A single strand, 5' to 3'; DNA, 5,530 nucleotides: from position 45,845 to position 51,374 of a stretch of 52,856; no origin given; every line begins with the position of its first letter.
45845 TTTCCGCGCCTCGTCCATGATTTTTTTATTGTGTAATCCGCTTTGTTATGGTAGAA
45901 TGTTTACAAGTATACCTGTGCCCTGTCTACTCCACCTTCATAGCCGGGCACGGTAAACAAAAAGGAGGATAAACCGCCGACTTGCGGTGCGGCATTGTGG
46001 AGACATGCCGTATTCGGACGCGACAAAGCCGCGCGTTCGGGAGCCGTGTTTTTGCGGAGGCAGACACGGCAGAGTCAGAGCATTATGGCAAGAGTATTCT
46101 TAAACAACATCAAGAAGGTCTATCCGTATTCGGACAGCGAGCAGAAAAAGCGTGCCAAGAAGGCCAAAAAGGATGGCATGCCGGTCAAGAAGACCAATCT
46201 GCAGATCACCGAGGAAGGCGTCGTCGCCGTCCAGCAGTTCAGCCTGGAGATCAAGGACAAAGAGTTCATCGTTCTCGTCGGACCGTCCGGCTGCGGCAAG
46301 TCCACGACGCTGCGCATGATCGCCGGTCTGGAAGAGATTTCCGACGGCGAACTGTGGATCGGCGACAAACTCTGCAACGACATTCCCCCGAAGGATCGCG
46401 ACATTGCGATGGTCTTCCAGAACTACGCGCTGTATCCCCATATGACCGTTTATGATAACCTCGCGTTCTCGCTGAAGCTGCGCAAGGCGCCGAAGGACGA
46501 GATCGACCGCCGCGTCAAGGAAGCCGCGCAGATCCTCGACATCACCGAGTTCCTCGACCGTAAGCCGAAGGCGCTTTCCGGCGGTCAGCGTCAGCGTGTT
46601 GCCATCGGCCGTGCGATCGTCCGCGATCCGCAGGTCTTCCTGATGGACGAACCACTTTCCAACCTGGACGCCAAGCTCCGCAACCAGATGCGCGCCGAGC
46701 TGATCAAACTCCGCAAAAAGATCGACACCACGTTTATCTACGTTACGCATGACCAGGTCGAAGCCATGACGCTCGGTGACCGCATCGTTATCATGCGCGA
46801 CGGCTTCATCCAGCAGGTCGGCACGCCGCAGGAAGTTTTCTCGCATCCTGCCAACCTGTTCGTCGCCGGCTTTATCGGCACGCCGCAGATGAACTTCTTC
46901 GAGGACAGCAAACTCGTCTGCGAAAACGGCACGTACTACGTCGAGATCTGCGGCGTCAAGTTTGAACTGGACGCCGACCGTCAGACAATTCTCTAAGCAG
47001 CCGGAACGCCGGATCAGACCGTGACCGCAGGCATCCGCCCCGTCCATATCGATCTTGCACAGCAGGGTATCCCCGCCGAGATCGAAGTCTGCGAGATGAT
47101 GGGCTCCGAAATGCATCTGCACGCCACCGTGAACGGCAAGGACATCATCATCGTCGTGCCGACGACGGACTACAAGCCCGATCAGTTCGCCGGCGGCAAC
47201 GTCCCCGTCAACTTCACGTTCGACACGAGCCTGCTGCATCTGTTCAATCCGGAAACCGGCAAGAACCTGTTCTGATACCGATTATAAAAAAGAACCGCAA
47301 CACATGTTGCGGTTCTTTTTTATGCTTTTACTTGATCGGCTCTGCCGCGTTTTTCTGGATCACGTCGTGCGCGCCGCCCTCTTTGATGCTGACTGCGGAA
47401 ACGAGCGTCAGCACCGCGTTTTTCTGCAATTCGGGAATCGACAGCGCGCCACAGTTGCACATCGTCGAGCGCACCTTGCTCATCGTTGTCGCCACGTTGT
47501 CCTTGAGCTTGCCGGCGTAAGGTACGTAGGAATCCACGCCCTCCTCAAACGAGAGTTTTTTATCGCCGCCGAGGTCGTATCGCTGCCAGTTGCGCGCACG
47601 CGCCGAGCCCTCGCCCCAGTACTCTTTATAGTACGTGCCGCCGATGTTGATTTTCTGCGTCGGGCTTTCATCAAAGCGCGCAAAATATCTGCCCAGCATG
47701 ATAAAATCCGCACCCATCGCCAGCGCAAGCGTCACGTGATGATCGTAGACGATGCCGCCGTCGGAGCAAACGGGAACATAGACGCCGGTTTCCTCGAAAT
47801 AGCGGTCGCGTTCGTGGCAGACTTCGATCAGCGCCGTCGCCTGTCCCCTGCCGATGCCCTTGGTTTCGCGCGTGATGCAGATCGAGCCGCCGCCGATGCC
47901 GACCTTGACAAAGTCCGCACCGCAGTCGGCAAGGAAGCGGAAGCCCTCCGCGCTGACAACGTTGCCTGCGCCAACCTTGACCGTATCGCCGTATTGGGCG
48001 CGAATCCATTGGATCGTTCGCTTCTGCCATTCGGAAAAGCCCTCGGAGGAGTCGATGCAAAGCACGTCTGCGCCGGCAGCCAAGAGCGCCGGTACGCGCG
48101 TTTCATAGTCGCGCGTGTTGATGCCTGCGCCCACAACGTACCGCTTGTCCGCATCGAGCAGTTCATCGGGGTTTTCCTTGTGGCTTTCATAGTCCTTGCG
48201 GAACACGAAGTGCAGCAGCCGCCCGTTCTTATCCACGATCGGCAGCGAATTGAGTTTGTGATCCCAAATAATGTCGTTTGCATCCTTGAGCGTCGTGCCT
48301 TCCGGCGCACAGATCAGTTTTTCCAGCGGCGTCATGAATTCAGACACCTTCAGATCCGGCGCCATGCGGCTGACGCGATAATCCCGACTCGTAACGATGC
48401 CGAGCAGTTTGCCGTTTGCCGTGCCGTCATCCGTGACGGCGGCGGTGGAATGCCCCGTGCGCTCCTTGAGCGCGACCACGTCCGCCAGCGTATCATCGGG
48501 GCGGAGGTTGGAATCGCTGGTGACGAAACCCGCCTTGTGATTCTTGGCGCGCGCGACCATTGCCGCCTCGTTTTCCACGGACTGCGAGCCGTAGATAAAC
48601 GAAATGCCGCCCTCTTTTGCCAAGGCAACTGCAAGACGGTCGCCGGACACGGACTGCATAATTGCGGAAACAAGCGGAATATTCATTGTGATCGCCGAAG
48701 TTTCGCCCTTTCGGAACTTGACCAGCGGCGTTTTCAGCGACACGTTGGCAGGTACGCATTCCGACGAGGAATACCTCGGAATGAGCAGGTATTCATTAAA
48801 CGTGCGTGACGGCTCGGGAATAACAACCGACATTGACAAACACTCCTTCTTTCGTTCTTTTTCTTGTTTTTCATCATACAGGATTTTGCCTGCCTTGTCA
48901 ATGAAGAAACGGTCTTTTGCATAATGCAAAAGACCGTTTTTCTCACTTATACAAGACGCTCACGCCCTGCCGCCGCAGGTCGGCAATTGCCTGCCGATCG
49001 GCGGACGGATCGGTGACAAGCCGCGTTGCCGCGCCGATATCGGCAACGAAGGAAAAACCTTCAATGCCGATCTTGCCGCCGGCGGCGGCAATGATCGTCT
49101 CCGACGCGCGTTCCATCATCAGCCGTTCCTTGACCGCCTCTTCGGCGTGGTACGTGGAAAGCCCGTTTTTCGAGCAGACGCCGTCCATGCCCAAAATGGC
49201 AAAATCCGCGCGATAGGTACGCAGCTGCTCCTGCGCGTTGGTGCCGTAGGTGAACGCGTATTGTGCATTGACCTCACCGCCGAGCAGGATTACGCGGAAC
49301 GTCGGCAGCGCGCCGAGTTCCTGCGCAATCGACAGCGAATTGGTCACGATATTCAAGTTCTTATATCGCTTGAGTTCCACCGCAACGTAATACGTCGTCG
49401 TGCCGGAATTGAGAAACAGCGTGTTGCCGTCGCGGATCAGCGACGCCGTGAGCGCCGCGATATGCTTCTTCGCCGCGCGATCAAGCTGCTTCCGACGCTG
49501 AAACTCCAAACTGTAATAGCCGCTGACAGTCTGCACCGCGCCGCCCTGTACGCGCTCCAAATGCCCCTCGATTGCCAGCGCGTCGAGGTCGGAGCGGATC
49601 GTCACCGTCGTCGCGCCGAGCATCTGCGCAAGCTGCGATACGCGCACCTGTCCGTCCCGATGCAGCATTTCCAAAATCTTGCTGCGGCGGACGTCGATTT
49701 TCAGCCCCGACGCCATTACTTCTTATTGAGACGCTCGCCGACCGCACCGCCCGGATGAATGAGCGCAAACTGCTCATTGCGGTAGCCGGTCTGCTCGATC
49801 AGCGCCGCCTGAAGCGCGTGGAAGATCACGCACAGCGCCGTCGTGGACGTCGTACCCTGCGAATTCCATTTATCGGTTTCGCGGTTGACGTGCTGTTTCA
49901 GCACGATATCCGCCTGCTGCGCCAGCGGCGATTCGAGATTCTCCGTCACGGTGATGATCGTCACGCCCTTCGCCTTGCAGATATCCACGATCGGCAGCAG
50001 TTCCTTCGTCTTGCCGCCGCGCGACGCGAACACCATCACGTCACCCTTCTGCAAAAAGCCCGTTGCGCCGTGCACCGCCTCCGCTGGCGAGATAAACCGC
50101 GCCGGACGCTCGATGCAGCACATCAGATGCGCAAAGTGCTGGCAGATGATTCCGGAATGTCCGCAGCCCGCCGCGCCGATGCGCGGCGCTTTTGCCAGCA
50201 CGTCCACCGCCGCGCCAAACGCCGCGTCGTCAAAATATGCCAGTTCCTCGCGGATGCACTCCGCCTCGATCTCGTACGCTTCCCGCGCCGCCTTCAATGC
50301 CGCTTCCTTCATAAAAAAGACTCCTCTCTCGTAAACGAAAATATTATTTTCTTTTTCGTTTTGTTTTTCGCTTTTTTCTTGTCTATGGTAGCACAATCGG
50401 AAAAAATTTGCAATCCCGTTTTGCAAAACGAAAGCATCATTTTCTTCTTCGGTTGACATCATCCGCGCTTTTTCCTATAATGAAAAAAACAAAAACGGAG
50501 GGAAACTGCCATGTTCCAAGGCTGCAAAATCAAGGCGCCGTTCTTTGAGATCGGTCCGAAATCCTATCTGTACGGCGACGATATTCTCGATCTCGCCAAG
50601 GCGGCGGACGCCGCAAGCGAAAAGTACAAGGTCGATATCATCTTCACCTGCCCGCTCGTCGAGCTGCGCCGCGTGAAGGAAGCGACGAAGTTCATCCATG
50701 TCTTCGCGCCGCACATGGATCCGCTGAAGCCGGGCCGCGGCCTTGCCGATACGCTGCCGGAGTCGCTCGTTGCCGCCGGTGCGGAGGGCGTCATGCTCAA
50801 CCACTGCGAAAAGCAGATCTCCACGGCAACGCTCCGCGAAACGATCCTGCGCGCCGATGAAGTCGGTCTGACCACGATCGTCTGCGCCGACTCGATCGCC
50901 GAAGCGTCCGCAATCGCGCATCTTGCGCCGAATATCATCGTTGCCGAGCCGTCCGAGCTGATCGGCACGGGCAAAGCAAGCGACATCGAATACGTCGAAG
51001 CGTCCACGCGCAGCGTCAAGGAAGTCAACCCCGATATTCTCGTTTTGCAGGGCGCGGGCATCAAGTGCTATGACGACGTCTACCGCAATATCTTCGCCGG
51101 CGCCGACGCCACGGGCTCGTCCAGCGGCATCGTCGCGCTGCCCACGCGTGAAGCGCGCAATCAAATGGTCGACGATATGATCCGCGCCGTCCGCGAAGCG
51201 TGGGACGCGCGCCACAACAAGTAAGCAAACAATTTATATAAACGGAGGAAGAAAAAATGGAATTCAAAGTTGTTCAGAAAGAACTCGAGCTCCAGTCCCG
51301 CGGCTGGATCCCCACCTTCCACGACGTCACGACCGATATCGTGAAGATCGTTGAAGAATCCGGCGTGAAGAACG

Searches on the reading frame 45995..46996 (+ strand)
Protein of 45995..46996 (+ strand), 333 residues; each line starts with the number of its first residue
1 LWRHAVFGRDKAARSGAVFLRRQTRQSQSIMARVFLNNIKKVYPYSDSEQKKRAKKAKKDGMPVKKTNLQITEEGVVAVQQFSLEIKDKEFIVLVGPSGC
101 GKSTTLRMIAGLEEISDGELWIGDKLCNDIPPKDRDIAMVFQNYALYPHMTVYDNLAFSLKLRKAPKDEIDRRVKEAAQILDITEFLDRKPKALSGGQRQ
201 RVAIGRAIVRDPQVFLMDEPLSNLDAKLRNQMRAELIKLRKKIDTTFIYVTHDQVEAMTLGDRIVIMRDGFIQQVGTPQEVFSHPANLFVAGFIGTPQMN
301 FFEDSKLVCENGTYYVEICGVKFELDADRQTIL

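Call 60: search_protein_families(library=pfam, proteins=[window:45995-46996:+], max_evalue=0.00001)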
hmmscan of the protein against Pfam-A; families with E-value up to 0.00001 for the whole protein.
window:45995-46996:+ (333 aa): 3 families
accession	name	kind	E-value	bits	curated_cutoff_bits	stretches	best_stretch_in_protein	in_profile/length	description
PF00005.33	ABC_tran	-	5.9e-33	114.8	25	1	80-221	2-136/137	ABC transporter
PF03215.21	Rad17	-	1.7e-06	28.5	23.8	1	78-176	34-128/186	Rad17 P-loop domain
PF02463.25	SMC_N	-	8.1e-06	25.8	40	0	88-256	23-201/220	RecF/RecN/SMC N terminal domain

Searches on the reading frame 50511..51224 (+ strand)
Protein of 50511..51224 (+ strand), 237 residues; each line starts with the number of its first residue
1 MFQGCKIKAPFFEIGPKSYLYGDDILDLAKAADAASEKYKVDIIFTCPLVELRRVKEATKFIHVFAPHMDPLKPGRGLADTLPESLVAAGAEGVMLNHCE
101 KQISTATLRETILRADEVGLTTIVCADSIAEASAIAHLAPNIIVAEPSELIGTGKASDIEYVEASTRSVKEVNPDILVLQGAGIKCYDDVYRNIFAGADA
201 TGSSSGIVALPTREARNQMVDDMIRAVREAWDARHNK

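Call 60: search_protein_families(library=pfam, proteins=[window:50511-51224:+], max_evalue=0.00001)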
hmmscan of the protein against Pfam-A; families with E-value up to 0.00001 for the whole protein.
window:50511-51224:+ (237 aa): 1 family
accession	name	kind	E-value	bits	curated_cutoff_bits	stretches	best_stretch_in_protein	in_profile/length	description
PF00121.24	TIM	-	1e-16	61.7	20.1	1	28-189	19-214/245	Triosephosphate isomerase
